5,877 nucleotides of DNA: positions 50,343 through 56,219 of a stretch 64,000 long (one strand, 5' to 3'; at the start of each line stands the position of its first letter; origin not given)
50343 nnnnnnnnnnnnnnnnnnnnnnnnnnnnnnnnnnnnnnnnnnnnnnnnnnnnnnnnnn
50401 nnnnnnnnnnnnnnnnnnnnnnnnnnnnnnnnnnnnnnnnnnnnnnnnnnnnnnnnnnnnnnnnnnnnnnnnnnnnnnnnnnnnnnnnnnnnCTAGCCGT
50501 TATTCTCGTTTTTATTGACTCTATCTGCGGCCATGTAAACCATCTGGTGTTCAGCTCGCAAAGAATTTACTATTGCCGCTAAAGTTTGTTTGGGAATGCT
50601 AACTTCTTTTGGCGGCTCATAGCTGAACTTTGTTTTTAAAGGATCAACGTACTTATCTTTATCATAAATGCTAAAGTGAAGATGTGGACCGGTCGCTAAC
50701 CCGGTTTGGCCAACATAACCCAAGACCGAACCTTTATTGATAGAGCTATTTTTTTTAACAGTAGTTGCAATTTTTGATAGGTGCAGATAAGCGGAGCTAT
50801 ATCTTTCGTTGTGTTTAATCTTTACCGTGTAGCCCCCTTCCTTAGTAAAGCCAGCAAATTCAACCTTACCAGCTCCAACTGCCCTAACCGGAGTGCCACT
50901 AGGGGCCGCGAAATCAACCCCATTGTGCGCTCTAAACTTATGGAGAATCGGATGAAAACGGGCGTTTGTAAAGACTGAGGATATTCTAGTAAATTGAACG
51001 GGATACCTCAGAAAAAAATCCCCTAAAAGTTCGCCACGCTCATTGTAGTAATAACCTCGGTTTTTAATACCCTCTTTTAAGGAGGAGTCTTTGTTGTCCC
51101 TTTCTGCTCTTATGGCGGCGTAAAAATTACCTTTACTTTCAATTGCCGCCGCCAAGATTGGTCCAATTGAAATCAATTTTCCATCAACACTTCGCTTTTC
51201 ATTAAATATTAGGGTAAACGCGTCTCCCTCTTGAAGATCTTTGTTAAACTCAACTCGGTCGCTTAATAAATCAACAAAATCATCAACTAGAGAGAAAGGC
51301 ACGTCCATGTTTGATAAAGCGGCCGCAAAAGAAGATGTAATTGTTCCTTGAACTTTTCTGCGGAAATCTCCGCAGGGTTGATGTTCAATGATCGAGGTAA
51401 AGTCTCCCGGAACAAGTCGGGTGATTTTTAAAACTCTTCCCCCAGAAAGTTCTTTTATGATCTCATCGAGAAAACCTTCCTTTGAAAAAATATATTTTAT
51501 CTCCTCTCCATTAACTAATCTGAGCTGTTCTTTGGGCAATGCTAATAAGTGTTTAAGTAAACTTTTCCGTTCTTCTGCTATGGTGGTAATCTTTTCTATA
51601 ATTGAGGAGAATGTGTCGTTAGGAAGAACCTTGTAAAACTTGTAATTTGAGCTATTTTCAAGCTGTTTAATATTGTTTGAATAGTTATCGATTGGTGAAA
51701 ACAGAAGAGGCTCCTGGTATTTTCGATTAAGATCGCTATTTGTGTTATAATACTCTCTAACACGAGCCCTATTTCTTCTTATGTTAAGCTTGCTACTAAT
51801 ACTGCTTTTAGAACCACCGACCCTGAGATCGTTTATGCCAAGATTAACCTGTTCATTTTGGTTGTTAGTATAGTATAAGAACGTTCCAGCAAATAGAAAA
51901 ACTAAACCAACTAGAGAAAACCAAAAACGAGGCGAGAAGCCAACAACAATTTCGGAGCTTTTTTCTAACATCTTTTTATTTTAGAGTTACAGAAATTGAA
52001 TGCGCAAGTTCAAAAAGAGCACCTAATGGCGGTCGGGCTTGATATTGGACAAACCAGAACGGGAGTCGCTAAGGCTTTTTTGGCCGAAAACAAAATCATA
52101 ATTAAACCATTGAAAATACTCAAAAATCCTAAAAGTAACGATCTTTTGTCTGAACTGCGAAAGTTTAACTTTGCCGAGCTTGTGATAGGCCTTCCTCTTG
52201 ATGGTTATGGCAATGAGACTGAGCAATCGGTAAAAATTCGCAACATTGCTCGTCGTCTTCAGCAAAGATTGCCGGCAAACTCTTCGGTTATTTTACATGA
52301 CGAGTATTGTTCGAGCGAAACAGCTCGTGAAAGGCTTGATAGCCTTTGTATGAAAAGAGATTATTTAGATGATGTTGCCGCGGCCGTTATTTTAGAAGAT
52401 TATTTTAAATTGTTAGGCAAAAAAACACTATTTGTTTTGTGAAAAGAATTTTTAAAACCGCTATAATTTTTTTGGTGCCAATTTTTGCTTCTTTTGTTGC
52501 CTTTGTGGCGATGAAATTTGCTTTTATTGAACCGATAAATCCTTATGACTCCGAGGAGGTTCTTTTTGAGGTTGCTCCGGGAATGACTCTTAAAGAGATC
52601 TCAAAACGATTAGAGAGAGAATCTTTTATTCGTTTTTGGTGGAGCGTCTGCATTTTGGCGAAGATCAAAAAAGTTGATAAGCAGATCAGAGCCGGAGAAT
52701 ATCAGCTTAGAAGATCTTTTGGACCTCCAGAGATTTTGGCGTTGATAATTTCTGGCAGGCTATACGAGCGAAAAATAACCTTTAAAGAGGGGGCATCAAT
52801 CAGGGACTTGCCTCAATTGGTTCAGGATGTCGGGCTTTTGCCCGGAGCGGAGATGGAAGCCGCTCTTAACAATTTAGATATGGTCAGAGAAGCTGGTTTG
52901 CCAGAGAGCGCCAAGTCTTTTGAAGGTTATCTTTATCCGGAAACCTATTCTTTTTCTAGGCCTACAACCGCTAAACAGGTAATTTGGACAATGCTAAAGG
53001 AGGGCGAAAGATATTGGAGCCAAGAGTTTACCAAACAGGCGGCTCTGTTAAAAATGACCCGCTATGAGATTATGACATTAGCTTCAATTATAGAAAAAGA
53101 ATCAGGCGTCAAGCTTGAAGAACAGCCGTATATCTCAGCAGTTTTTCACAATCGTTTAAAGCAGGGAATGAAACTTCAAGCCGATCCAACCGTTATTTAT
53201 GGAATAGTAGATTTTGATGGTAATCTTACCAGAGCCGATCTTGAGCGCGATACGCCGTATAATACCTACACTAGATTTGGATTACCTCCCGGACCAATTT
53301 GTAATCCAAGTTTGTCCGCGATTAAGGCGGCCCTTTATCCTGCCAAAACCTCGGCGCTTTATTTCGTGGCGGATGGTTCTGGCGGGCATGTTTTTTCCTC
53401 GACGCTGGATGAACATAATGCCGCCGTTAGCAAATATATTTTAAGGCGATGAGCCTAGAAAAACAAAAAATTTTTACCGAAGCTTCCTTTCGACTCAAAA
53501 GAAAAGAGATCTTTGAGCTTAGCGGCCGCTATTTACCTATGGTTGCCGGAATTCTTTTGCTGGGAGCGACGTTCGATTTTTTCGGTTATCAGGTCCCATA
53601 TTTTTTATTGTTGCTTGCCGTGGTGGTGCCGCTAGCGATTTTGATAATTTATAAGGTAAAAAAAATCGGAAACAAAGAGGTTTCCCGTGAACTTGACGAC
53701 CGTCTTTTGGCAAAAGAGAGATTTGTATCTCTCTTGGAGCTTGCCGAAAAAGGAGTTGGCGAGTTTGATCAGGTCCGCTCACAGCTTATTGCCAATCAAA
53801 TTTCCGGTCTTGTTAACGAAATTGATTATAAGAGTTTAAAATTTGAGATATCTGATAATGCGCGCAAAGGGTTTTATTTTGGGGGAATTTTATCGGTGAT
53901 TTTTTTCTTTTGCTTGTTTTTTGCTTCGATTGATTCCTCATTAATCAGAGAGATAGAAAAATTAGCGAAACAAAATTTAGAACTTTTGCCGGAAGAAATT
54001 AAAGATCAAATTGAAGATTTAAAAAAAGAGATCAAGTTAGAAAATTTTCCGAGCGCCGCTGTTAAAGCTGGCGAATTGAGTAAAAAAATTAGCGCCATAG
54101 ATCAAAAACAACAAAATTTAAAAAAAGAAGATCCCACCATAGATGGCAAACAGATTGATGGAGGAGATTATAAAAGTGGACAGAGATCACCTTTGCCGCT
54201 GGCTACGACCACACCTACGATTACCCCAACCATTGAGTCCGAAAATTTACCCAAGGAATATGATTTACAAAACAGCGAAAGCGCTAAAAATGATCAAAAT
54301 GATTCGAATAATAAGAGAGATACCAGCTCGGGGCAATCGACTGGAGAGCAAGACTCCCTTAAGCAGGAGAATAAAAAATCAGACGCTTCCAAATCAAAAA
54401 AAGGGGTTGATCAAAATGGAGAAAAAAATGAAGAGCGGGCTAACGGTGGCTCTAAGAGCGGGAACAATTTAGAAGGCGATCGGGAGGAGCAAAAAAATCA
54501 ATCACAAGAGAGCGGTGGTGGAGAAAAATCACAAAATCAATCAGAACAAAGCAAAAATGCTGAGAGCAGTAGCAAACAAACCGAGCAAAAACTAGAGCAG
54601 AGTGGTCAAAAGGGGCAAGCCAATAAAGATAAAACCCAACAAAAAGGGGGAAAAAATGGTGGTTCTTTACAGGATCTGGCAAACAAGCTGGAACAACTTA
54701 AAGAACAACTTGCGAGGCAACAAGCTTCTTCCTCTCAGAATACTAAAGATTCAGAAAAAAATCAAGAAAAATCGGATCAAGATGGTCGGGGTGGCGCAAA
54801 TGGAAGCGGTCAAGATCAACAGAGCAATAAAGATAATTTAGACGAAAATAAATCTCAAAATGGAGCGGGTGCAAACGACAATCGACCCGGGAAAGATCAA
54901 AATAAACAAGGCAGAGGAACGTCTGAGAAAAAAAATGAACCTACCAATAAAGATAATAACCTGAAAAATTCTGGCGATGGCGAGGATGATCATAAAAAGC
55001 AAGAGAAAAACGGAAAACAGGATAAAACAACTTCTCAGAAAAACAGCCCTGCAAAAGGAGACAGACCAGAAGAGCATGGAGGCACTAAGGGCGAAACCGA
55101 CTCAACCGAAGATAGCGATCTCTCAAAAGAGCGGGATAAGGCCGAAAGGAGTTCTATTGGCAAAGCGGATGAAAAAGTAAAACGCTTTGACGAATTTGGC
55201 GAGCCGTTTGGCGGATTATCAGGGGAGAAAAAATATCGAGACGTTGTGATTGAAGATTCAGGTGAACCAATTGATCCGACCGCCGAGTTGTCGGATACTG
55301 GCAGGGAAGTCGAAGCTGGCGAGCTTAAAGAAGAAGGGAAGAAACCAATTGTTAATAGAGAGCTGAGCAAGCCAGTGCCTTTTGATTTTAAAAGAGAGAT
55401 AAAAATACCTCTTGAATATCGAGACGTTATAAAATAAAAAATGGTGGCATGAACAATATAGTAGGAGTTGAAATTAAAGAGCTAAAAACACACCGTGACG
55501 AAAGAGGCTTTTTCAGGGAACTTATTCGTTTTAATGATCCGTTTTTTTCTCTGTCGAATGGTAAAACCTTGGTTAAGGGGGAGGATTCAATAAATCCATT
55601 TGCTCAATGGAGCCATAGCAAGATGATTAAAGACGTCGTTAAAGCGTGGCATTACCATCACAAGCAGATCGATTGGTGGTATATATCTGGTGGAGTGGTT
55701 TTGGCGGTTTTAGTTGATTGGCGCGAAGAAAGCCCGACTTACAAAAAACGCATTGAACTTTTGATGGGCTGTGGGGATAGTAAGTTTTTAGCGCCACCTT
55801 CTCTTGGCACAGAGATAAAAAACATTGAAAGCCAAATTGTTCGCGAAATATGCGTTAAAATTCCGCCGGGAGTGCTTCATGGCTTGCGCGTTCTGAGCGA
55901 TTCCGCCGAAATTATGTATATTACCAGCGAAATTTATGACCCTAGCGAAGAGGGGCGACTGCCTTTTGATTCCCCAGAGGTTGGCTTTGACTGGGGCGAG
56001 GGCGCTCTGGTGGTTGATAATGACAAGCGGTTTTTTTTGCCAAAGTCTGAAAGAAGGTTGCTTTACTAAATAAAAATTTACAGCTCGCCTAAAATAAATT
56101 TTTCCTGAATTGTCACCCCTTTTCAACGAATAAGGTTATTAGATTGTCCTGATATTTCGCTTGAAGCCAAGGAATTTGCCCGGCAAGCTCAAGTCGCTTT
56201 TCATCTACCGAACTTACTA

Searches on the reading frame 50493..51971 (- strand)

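Call 14: search_protein_families(library=pfam, proteins=[window:50493-51971:-], max_evalue=0.001)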
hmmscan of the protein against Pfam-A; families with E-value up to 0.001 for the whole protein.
window:50493-51971:- (492 aa): 2 families
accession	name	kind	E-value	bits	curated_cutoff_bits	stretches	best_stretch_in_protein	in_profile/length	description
PF01551.29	Peptidase_M23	-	1.1e-30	106.1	28.7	1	348-444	2-96/96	Peptidase family M23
PF19425.4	Csd3_N2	-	2.1e-06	28.1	27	1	205-334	7-120/122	Csd3 second domain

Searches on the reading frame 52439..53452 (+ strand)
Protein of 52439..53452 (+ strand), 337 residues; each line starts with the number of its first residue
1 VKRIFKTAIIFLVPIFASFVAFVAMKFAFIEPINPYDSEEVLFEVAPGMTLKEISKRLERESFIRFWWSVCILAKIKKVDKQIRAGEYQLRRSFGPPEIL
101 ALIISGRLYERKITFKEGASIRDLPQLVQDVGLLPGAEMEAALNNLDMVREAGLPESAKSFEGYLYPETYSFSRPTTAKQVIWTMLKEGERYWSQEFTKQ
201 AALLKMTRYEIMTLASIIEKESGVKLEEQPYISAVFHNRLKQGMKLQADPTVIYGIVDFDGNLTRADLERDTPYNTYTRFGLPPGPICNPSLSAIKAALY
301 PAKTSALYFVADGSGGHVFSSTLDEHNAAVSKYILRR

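Call 14: search_protein_families(library=pfam, proteins=[window:52439-53452:+], max_evalue=0.001)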
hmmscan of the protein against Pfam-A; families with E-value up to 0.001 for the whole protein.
window:52439-53452:+ (337 aa): 1 family
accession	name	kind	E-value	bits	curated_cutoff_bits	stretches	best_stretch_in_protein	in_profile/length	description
PF02618.21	YceG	-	4.2e-84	282.7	32.4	1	43-332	1-275/275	YceG-like family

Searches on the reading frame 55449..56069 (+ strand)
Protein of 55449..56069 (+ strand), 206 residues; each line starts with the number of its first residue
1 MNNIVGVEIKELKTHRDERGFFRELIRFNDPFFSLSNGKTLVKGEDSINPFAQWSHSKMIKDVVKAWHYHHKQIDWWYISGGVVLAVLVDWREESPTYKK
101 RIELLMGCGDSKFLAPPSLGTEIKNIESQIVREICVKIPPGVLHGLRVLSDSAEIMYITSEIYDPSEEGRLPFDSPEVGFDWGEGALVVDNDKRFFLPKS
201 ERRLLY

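Call 15: search_protein_families(library=pfam, proteins=[window:55449-56069:+], max_evalue=0.001)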
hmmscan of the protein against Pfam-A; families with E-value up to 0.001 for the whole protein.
window:55449-56069:+ (206 aa): 1 family
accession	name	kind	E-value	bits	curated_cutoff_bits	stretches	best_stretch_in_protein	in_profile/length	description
PF00908.23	dTDP_sugar_isom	-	3.4e-22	79.4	27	2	3-106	3-98/168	dTDP-4-dehydrorhamnose 3,5-epimerase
